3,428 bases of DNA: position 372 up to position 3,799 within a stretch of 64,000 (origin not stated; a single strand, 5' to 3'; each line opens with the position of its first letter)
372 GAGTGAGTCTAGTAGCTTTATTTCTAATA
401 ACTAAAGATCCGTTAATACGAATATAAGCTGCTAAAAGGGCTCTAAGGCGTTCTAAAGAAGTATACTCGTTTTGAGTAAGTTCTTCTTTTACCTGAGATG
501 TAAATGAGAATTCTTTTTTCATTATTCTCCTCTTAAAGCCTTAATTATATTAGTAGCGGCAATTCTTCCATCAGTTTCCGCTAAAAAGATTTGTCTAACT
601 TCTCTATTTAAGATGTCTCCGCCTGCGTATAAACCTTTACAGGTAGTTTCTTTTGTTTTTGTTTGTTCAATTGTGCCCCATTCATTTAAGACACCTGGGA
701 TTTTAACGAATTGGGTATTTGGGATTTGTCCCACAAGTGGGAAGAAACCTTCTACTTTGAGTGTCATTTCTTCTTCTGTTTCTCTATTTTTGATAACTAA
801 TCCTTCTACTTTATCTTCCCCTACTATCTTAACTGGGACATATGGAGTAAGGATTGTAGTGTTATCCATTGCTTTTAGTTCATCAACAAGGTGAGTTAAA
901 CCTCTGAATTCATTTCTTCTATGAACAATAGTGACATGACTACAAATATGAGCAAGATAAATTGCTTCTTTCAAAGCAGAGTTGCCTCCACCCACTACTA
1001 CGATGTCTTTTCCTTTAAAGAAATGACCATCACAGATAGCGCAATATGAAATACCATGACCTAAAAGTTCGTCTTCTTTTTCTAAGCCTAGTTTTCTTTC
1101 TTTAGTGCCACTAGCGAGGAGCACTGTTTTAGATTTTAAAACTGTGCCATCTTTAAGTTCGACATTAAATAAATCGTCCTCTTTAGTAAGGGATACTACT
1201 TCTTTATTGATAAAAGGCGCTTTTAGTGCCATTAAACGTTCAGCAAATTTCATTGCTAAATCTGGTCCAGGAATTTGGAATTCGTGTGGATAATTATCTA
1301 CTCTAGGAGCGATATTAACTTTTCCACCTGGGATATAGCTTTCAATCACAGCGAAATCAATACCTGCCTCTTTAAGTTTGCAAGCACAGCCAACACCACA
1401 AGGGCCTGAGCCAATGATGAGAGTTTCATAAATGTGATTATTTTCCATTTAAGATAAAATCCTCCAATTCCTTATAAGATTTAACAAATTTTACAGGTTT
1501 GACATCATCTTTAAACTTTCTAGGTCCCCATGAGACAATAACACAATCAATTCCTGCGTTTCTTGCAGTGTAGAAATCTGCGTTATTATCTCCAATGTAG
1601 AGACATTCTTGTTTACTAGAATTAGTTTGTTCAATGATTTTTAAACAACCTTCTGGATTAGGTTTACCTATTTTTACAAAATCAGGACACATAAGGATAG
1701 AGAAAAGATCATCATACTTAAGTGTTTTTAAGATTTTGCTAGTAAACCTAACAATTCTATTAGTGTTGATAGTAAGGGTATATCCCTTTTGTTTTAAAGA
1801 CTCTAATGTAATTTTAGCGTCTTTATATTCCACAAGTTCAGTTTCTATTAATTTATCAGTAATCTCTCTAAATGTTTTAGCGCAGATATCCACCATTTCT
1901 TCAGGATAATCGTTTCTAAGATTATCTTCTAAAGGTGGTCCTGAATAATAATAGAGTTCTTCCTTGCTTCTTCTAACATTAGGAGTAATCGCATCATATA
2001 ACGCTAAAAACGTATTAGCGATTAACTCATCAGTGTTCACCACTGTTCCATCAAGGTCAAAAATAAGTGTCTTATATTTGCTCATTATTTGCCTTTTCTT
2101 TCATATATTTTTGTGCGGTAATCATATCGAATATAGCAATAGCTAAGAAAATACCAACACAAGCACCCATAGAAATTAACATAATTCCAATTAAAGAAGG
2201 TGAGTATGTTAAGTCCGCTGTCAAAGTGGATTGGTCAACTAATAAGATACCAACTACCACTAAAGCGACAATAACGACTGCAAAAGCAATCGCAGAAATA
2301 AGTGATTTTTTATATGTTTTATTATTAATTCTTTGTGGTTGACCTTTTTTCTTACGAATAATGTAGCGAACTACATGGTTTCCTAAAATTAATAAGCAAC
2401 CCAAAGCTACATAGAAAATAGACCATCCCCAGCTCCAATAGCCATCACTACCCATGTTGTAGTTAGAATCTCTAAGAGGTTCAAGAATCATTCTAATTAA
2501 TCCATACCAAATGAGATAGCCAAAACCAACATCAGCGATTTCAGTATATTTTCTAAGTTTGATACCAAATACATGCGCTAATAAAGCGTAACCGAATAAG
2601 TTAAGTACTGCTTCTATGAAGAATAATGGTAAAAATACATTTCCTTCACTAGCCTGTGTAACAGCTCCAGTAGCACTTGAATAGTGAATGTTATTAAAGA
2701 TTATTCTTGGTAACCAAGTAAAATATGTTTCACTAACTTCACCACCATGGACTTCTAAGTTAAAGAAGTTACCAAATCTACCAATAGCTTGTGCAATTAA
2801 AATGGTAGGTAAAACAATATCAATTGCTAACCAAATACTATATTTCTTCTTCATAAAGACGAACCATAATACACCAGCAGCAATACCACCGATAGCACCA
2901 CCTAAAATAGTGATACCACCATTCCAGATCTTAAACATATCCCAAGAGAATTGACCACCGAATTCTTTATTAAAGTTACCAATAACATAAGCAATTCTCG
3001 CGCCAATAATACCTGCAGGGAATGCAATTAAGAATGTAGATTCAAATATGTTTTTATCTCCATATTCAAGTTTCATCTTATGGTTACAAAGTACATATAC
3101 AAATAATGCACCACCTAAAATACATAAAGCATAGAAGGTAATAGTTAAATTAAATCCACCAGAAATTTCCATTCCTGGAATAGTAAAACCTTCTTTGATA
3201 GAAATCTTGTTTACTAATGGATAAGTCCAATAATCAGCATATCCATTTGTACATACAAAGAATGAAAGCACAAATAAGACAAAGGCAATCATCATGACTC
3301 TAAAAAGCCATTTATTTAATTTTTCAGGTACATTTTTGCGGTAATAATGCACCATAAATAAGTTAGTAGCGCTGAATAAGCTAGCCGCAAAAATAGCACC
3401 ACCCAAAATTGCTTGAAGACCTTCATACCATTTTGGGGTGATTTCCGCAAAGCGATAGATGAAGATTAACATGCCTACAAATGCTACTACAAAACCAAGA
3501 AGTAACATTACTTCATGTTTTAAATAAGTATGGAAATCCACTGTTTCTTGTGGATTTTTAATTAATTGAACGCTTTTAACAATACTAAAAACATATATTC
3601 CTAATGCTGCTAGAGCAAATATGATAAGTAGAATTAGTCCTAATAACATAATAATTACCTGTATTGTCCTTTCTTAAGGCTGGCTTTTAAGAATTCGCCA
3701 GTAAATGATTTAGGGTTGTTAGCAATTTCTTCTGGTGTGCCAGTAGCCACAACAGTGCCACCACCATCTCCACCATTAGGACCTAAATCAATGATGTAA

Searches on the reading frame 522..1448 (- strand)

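Call 59: search_protein_families(library=pfam, proteins=[window:522-1448:-], max_evalue=0.0001)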
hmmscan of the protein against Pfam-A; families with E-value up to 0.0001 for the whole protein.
window:522-1448:- (308 aa): 9 families
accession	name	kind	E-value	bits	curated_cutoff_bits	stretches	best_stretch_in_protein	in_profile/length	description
PF07992.20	Pyr_redox_2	-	6.8e-36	124.6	26.1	1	8-290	2-287/291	Pyridine nucleotide-disulphide oxidoreductase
PF13738.12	Pyr_redox_3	-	1.9e-22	80.3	30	2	81-277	101-305/305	Pyridine nucleotide-disulphide oxidoreductase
PF00070.33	Pyr_redox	-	4e-14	53.3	22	1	149-220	2-80/82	Pyridine nucleotide-disulphide oxidoreductase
PF01266.30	DAO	-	1.2e-06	28.8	27.9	0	10-41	3-35/353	FAD dependent oxidoreductase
PF03486.20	HI0933_like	-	1.6e-06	28.2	50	0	8-45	2-40/244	HI0933-like protein Rossmann domain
PF13450.12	NAD_binding_8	-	2.1e-05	25.2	21.9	0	11-54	1-44/68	NAD(P)-binding Rossmann-like domain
PF01946.23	Thi4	-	6.3e-05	22.8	26.2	0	9-41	20-54/235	Thi4 family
PF01494.25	FAD_binding_3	-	9.2e-05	22.3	22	0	8-38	3-33/349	FAD binding domain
PF00890.30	FAD_binding_2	-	9.5e-05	22.2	20.4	0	9-37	2-30/414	FAD binding domain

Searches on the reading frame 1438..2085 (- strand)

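Call 59: search_protein_families(library=pfam, proteins=[window:1438-2085:-], max_evalue=0.0001)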
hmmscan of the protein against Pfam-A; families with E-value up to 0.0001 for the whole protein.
window:1438-2085:- (215 aa): 5 families
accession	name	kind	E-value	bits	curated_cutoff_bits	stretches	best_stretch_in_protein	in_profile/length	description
PF13419.12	HAD_2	-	6.7e-38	131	23.8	1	7-184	1-178/178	Haloacid dehalogenase-like hydrolase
PF00702.32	Hydrolase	-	1.4e-21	78.2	26.4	1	4-178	1-191/191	haloacid dehalogenase-like hydrolase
PF13242.12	Hydrolase_like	-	8.8e-08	32.4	22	1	139-190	2-54/75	HAD-hyrolase-like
PF08282.18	Hydrolase_3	-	1.2e-05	25.6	20.9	0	89-126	19-56/255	haloacid dehalogenase-like hydrolase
PF12710.13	HAD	-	3.8e-05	24.6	27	0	8-174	2-188/189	haloacid dehalogenase-like hydrolase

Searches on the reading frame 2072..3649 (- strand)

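Call 59: search_protein_families(library=pfam, proteins=[window:2072-3649:-], max_evalue=0.0001)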
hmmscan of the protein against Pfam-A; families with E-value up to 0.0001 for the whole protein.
window:2072-3649:- (525 aa): 1 family
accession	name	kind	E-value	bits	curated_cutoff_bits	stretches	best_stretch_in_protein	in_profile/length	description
PF01790.23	LGT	-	7e-39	134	24.9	1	167-421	8-238/240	Prolipoprotein diacylglyceryl transferase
